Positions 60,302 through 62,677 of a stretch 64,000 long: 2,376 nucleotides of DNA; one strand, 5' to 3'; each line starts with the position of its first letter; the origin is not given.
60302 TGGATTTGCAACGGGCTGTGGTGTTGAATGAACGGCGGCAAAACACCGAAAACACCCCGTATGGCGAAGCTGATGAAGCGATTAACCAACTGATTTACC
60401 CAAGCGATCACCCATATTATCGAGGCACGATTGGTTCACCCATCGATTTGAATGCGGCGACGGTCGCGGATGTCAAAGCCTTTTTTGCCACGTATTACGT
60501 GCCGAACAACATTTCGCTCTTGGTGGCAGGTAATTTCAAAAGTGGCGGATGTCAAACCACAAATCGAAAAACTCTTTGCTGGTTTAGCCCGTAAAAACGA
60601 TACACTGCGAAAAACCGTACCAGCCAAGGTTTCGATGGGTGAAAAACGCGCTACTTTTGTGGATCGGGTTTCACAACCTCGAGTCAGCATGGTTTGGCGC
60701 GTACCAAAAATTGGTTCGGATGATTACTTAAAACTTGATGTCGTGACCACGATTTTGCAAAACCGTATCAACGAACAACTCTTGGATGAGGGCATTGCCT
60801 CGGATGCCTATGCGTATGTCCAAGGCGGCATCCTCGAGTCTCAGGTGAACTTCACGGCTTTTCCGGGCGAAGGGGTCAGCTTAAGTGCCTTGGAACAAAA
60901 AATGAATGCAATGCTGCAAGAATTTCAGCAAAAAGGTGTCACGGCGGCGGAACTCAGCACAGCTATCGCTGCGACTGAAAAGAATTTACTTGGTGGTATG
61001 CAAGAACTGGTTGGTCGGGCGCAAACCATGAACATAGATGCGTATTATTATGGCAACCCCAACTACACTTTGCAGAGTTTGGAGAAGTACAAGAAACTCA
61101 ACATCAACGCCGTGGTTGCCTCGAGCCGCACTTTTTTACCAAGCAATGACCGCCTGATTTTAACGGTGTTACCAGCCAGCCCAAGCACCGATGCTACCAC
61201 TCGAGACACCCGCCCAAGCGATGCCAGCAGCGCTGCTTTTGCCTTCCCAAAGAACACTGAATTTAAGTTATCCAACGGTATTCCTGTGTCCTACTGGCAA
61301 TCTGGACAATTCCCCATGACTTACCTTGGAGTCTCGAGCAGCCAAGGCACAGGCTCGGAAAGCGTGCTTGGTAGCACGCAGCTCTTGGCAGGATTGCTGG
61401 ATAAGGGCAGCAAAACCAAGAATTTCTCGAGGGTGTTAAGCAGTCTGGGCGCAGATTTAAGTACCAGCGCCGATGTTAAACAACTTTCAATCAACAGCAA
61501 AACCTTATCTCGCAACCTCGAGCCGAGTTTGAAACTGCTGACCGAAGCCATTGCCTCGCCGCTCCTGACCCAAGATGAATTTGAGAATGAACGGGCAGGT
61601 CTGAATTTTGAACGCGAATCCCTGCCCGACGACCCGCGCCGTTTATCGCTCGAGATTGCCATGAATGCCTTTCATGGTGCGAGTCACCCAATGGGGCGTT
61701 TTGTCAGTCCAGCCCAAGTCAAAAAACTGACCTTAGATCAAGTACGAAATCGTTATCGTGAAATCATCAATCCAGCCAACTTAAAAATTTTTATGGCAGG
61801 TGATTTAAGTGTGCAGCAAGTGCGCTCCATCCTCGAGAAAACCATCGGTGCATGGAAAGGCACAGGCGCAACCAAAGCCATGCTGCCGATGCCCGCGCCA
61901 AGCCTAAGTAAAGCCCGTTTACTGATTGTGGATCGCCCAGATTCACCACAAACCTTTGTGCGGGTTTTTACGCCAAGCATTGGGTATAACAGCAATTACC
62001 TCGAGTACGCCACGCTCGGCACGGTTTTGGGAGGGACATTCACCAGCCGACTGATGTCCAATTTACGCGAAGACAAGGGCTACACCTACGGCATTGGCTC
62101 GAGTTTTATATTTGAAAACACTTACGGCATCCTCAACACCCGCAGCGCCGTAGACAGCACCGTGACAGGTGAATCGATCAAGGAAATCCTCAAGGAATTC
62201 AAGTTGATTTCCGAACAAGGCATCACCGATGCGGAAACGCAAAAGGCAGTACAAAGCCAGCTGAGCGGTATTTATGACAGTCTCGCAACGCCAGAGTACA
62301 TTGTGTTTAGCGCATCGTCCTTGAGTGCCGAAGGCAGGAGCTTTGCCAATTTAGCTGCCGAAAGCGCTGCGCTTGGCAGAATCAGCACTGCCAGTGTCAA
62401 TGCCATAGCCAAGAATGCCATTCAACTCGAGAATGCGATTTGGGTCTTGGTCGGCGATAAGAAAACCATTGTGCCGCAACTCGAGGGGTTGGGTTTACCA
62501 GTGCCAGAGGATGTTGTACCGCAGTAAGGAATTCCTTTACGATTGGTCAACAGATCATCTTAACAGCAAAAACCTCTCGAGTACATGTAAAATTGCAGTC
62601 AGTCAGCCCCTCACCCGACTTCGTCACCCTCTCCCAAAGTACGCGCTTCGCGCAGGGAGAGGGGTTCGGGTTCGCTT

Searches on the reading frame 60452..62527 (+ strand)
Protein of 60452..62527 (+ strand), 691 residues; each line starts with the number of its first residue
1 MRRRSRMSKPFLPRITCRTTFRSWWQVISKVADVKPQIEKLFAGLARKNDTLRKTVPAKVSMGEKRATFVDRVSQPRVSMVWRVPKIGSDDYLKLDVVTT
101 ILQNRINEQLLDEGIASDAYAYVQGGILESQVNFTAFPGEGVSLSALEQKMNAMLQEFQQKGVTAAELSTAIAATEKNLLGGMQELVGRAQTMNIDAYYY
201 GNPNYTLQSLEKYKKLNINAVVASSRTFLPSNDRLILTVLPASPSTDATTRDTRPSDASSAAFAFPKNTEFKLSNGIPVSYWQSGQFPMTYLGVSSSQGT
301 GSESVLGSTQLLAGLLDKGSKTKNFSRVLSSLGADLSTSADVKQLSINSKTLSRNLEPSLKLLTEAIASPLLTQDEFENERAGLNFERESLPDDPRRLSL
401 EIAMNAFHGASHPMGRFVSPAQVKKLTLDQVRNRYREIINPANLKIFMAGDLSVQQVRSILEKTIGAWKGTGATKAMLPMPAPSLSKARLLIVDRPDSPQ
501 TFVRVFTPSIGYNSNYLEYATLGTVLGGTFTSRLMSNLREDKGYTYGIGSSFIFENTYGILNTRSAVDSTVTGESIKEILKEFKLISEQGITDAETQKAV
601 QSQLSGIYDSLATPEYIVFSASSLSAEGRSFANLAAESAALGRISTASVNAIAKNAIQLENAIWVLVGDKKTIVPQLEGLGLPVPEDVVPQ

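Call 74: search_protein_families(library=pfam, proteins=[window:60452-62527:+], max_evalue=0.00001)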
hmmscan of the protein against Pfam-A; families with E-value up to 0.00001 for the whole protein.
window:60452-62527:+ (691 aa): 1 family
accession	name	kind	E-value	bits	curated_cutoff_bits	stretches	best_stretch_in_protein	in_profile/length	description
PF05193.26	Peptidase_M16_C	-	4.9e-42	144.3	23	2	425-601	1-179/181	Peptidase M16 inactive domain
